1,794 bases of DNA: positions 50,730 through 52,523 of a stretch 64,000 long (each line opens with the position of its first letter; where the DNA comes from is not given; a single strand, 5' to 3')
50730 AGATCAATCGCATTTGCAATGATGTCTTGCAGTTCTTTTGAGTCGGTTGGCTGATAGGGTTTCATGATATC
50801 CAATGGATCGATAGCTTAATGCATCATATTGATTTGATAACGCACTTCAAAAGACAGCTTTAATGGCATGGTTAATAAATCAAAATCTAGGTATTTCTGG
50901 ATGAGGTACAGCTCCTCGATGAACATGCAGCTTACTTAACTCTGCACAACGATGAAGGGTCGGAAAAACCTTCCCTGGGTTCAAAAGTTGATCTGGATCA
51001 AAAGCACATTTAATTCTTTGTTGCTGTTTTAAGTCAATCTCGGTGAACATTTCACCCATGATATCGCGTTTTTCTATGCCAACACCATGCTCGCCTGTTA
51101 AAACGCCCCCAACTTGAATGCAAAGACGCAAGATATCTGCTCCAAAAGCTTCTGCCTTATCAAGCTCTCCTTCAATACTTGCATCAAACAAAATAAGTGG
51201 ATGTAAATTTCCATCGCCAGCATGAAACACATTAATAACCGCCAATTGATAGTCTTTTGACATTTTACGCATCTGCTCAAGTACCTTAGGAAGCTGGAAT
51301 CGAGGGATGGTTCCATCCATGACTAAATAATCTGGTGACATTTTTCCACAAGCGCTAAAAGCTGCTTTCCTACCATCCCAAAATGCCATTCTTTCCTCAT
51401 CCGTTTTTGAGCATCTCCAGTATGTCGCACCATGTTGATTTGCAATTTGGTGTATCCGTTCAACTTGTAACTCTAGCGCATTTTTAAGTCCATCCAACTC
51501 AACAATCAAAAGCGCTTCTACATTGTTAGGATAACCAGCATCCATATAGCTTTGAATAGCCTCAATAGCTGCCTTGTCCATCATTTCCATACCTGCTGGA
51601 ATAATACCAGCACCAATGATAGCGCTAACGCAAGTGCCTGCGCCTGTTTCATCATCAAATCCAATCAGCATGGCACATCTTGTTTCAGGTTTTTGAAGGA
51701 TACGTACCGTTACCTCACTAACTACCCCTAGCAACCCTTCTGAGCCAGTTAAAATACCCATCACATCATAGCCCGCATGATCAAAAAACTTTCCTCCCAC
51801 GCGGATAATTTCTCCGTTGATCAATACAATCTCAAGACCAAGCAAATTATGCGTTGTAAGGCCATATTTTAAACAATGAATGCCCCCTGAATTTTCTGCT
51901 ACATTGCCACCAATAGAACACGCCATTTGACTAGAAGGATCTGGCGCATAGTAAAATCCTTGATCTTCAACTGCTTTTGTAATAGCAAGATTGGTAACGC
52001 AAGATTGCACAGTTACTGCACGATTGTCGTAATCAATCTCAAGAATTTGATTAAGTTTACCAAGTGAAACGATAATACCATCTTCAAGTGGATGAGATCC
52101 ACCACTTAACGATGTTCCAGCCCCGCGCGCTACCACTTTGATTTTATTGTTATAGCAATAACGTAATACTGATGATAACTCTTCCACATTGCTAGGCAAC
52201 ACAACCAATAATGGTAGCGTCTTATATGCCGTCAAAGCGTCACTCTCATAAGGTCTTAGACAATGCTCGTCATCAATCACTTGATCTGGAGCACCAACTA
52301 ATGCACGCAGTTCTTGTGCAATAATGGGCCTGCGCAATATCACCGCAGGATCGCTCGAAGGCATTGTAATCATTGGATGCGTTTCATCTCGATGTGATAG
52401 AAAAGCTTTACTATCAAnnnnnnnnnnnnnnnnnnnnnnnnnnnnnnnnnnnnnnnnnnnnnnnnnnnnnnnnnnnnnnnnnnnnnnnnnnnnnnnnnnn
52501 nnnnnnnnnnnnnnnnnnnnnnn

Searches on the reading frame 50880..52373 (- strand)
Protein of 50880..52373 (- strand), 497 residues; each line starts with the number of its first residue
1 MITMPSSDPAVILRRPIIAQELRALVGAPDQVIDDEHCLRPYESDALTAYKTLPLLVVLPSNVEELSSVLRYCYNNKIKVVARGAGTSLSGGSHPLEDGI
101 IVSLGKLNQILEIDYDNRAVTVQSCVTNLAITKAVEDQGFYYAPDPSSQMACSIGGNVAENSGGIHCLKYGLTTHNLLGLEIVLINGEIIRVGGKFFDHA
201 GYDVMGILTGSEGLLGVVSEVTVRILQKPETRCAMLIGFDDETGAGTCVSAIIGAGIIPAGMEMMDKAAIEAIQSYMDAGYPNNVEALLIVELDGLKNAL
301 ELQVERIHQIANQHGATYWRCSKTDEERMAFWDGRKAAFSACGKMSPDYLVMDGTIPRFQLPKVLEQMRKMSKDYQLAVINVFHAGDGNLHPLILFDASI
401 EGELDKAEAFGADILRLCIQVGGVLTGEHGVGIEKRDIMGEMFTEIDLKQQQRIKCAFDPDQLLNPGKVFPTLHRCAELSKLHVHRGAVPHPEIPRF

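Call 7: search_protein_families(library=ncbifam, proteins=[window:50880-52373:-], max_evalue=0.00001)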
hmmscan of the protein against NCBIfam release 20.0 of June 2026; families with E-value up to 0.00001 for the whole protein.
window:50880-52373:- (497 aa): 8 families
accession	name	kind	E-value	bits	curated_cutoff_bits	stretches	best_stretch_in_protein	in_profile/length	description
NF008408.0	PRK11230.1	equivalog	2.3e-186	620.1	897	1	20-497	23-499/499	glycolate oxidase subunit GlcD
TIGR00387.1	glcD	equivalog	7.5e-151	502.7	567.9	1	57-468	1-413/413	glycolate oxidase subunit GlcD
NF049975.1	2HglutDHaseYdiJ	equivalog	2.1e-40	138.3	1350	2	48-191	46-191/1018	D-2-hydroxyglutarate dehydrogenase YdiJ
NF008439.0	PRK11282.1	equivalog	9.1e-18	64.2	284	1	64-243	9-188/358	glycolate oxidase subunit GlcE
TIGR01678.1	FAD_lactone_ox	subfamily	3.1e-11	42.8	396.8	1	49-226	10-179/438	sugar 1,4-lactone oxidase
NF053785.1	DcplphribOxDprE1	equivalog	3.5e-09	36.4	500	1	57-227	18-182/449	decaprenylphosphoryl-beta-D-ribose oxidase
TIGR01679.1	bact_FAD_ox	subfamily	1.8e-08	33.7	292.25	1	52-225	10-172/419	FAD-linked oxidoreductase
NF008387.0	PRK11183.1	equivalog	1.5e-07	30.4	391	1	18-165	11-161/570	D-lactate dehydrogenase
